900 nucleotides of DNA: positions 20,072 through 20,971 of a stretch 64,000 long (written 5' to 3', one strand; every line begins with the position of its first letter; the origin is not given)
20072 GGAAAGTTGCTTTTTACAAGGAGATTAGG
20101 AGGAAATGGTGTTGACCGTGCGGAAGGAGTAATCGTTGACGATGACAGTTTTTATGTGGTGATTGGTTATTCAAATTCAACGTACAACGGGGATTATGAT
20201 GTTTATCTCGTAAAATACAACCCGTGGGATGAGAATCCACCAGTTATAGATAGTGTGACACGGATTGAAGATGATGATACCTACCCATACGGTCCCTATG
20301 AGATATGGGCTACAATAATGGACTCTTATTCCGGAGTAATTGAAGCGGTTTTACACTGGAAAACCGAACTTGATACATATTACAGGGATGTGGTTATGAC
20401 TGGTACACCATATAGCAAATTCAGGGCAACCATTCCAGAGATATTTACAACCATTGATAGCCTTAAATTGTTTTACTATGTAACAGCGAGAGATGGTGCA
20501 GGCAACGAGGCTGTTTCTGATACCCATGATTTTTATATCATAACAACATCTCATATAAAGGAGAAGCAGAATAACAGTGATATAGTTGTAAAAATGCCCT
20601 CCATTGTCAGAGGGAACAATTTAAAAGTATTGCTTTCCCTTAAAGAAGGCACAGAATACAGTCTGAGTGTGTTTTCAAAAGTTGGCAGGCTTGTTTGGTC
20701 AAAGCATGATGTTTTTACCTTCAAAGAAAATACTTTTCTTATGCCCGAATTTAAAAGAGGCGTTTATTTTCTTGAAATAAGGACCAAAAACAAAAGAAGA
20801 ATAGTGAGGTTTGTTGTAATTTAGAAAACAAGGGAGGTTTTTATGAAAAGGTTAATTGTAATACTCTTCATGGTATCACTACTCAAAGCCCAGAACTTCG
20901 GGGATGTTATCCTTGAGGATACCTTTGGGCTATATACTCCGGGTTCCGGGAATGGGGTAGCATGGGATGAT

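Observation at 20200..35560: The same ~107-aa domain occurs once, immediately before the T9SS C-terminal domain, in two other cargo proteins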

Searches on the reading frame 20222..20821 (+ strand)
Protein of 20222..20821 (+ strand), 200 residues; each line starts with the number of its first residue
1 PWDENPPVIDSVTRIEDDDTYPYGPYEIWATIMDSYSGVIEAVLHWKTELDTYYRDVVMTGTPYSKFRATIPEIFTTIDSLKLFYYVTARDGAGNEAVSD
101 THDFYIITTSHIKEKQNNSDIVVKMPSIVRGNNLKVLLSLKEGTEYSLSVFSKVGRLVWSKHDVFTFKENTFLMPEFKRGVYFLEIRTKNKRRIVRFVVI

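Call 44: predict_structure(alignment_id=A3)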
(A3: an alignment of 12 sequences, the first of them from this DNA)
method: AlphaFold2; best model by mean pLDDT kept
length: 200 residues; sequences in the alignment: 12
mean_pLDDT: 85.1   pTM: 0.57
mean pLDDT of the five models: 85.1, 84.6, 83.5, 82.8, 78.2
residues with pLDDT >= 90: 86; 70-90: 85; 50-70: 21; < 50: 8
segments of 3 or more residues with pLDDT < 50: 112-119
pLDDT, mean of each block of 10 residues (from residue 1): 89 91 93 92 98 98 94 87 97 96 85 46 69 72 87 85 76 75 87 84
secondary structure, 60 per line:
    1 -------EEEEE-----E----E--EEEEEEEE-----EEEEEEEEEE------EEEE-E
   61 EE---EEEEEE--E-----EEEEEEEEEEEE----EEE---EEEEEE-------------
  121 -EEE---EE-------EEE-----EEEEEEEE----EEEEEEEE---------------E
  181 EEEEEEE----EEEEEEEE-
elements in order: E8-12 E26-33 E39-48 E55-58 E60-62 E66-71 E80-91 E96-98 E102-107 E122-124 E137-139 E145-152 E157-164 E180-187 E192-199

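Call 46: fold_search(model_id=the predicted structure, library=pdb)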
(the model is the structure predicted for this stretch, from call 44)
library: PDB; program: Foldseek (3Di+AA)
matches with E <= 10: 1785; with E <= 0.001: 100
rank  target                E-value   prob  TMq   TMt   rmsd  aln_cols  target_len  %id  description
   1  5e53_A                2.2e-05  1.00  0.30  0.22  13.6       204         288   14  Crystal structure of chicken CNTN1 FN1-FN3 domains (released 2016-08-31)
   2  2vkx_E                2.6e-05  1.00  0.31  0.30  16.0       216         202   12  Human NCAM, FN3 domains 1 and 2, M610R mutant (released 2008-02-26)
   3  2yn5_B                2.9e-05  1.00  0.32  0.24  14.2       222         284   16  Structural insight into the giant calcium-binding adhesin SiiE: implications for the adhesion of Salmonella enterica t (released 2013-04-03)
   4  7ptp_A                4.0e-05  1.00  0.36  0.12  15.4       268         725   10  In-situ structure of pentameric S-layer protein (released 2021-12-15)
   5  2yn5_A                4.2e-05  1.00  0.31  0.23  13.7       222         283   14  Structural insight into the giant calcium-binding adhesin SiiE: implications for the adhesion of Salmonella enterica t (released 2013-04-03)
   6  5i5k_B                5.1e-05  1.00  0.30  0.05  15.5       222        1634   10  Structure of complement C5 in complex with eculizumab (released 2016-03-16)
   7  8vse_A                5.4e-05  1.00  0.27  0.18  14.8       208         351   12  Cryo-EM structure of human CD45 extracellular region in complex with adenoviral protein E3/49K (released 2024-11-06)
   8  3pdd                  5.4e-05  1.00  0.29  0.30  11.6       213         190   16  Structures of Clostridium thermocellum CbhA fibronectin(III)-like modules (released 2011-11-23)
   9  5e53_D                5.7e-05  1.00  0.29  0.21  14.0       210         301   13  Crystal structure of chicken CNTN1 FN1-FN3 domains (released 2016-08-31)
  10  1qg3_B                5.7e-05  1.00  0.26  0.27  16.3       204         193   11  CRYSTAL STRUCTURE OF A TANDEM PAIR OF FIBRONECTIN TYPE III DOMAINS FROM THE CYTOPLASMIC TAIL OF INTEGRIN ALPHA6 BETA4 (released 1999-08-20)
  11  7tvz_E                6.0e-05  1.00  0.34  0.14  12.5       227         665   12  Cryo-EM structure of human band 3-protein 4.2 complex in diagonal conformation (released 2022-06-08)
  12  6tav_D                6.3e-05  1.00  0.36  0.07  14.0       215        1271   12  Crystal structure of endopeptidase-induced alpha2-macroglobulin (released 2021-05-12)
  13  6tpt                  7.7e-05  1.00  0.33  0.33  15.0       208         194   12  Crystal structures of FNIII domain three and four of the human leucocyte common antigen-related protein, LAR (released 2020-05-13)
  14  5x83_D                7.7e-05  1.00  0.29  0.30  15.3       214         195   12  Structure of DCC FN456 domains (released 2017-09-06)
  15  4q58_D                8.1e-05  1.00  0.29  0.30  15.2       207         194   10  Crystal structure of the plectin 1a actin-binding domain/integrin beta 4 fragment complex (released 2014-07-23)
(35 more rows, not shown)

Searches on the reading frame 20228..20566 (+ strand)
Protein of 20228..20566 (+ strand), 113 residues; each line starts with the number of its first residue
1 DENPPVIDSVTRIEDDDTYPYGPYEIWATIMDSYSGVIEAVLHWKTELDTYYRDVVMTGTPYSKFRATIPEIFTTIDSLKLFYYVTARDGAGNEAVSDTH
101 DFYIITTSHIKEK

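Call 11: search_protein_families(library=pfam, proteins=[window:20228-20566:+], max_evalue=1)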
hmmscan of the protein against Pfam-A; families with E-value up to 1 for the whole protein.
seq(113 aa): 1 family
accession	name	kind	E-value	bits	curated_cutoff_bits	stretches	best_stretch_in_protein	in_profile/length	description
PF23034.1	DUF7035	-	0.13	12.8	27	1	1-97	2-107/137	Domain of unknown function (DUF7035)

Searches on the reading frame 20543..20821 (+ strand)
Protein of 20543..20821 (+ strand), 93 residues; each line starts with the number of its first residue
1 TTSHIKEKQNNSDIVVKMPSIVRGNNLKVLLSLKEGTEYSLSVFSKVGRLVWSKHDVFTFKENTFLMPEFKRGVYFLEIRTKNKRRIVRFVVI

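Call 70: search_protein_families(library=ncbifam, proteins=[window:20543-20821:+], max_evalue=0.1)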
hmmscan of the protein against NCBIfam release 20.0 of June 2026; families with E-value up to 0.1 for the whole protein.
seq(93 aa): 2 families
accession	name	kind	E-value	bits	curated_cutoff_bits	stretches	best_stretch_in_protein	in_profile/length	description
TIGR04183.1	Por_Secre_tail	domain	1.6e-06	28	23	1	25-92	9-71/72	T9SS type A sorting domain-containing protein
NF038113.1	T9SSA_dep_M36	equivalog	0.051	11.7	885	1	25-87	802-863/869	T9SS-dependent M36 family metallopeptidase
